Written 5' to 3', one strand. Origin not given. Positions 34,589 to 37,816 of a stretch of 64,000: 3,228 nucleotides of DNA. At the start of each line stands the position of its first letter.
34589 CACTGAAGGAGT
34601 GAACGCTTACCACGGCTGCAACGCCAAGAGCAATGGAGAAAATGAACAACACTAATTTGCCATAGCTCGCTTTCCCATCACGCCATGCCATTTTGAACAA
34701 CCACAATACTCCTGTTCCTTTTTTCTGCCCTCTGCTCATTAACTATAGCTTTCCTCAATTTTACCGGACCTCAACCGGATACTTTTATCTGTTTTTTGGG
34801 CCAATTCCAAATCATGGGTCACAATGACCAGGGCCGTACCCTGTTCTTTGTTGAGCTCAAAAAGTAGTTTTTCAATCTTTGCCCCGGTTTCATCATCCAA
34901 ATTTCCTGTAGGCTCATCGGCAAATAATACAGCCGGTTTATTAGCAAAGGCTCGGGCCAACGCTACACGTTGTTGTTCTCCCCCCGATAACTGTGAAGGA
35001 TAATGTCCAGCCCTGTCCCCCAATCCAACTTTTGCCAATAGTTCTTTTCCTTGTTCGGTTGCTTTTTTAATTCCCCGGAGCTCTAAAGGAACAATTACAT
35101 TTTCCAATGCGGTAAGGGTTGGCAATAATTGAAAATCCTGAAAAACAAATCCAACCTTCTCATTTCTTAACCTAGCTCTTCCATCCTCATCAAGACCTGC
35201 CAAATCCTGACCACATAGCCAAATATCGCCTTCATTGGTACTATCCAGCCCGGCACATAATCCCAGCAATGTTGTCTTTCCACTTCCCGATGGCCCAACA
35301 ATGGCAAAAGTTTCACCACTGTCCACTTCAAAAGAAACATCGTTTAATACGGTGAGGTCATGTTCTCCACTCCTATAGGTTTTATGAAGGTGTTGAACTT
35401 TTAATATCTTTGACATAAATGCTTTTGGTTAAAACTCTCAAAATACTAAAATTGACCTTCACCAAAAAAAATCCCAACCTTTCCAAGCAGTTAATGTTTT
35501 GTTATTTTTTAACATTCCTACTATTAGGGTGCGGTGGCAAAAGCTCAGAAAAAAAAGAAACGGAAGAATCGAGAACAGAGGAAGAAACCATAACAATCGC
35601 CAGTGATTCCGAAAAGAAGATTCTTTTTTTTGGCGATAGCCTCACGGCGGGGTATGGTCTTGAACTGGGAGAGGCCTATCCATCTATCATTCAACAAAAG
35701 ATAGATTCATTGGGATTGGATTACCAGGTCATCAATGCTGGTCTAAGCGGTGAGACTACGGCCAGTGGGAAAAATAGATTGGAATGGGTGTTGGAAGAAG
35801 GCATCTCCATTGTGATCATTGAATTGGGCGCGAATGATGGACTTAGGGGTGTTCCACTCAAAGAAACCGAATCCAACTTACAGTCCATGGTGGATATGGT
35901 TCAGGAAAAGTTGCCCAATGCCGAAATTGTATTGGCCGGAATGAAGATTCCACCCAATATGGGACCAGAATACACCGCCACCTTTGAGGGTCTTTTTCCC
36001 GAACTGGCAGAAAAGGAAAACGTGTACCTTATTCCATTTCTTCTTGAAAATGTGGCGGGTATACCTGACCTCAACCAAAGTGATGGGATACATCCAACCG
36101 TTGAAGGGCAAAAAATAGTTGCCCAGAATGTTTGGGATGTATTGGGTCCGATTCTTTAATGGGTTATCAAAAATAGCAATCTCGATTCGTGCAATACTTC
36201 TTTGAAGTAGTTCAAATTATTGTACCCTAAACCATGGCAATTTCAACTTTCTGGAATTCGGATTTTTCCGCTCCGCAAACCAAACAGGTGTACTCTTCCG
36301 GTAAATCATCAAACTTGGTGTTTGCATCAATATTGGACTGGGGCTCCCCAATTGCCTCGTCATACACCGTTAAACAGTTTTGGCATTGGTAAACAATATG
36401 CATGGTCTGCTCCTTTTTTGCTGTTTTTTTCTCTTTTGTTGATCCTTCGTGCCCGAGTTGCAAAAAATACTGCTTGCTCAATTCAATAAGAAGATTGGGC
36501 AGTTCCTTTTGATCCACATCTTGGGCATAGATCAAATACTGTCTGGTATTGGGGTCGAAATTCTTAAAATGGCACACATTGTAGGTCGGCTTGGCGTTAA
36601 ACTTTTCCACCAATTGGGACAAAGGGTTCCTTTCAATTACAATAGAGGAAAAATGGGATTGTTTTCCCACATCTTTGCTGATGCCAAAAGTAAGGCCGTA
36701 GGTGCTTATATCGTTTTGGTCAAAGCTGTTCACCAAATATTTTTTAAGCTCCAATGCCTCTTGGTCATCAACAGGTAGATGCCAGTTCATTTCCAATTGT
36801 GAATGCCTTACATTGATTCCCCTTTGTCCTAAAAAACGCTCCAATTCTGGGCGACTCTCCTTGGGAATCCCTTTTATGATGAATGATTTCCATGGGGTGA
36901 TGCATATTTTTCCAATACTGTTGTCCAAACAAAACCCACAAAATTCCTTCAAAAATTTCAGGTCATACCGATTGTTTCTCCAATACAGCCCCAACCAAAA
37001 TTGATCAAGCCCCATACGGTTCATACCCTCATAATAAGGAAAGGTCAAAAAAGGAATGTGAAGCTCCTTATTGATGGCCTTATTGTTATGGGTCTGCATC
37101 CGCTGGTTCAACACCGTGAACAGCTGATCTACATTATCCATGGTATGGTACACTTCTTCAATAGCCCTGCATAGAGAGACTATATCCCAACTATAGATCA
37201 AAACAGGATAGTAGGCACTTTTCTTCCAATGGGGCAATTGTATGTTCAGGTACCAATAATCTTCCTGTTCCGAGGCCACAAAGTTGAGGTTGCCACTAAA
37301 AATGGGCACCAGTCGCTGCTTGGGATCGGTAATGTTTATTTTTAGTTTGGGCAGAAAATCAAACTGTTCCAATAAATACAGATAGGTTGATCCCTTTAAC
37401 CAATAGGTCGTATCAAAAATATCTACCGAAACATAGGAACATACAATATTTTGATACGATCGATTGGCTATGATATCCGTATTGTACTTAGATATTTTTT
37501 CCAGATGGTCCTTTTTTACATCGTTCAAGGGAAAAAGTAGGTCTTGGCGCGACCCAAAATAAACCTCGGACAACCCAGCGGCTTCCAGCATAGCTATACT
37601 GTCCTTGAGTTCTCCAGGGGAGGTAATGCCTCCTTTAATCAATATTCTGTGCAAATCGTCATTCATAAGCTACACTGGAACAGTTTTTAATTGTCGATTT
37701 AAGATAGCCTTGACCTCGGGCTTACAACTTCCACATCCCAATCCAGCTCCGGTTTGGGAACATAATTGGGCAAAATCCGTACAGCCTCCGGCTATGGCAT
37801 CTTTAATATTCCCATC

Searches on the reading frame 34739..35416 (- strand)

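Call 70: search_protein_families(library=pfam, proteins=[window:34739-35416:-])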
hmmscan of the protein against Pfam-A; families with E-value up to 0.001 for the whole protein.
window:34739-35416:- (225 aa): 4 families
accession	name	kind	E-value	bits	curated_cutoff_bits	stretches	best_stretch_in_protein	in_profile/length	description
PF00005.33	ABC_tran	-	1.6e-35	123.2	25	1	24-170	1-136/137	ABC transporter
PF02463.25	SMC_N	-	5e-07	29.8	40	1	137-217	131-213/220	RecF/RecN/SMC N terminal domain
PF13304.12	AAA_21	-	7.8e-05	23.3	27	0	38-52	3-17/304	AAA domain, putative AbiEii toxin, Type IV TA system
PF13555.12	AAA_29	-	0.00033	20.8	27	1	26-51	14-39/61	P-loop containing region of AAA domain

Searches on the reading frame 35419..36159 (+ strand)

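Call 70: search_protein_families(library=pfam, proteins=[window:35419-36159:+])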
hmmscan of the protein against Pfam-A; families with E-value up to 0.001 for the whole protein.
window:35419-36159:+ (246 aa): 4 families
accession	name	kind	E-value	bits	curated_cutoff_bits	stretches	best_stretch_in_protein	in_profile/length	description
PF13472.12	Lipase_GDSL_2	-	2.1e-27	97.2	32.9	1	70-233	1-178/178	GDSL-like Lipase/Acylhydrolase family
PF00657.28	Lipase_GDSL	-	6.7e-19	69.3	23.6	1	68-237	1-207/208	GDSL-like Lipase/Acylhydrolase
PF04311.20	DUF459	-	7.8e-06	25.8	27.2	0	67-143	1-74/197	Protein of unknown function (DUF459)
PF14606.12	Lipase_GDSL_3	-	0.00045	21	27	1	65-173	1-99/178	GDSL-like Lipase/Acylhydrolase family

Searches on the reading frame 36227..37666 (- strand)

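Call 70: search_protein_families(library=pfam, proteins=[window:36227-37666:-])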
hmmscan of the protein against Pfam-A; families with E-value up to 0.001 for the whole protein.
window:36227-37666:- (479 aa): 2 families
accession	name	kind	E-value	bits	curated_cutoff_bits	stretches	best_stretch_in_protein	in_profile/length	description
PF00301.25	Rubredoxin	-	4e-16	59.2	23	1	426-471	2-47/47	Rubredoxin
PF03460.22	NIR_SIR_ferr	-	3.6e-07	30.2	24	0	233-279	20-66/69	Nitrite/Sulfite reductase ferredoxin-like half domain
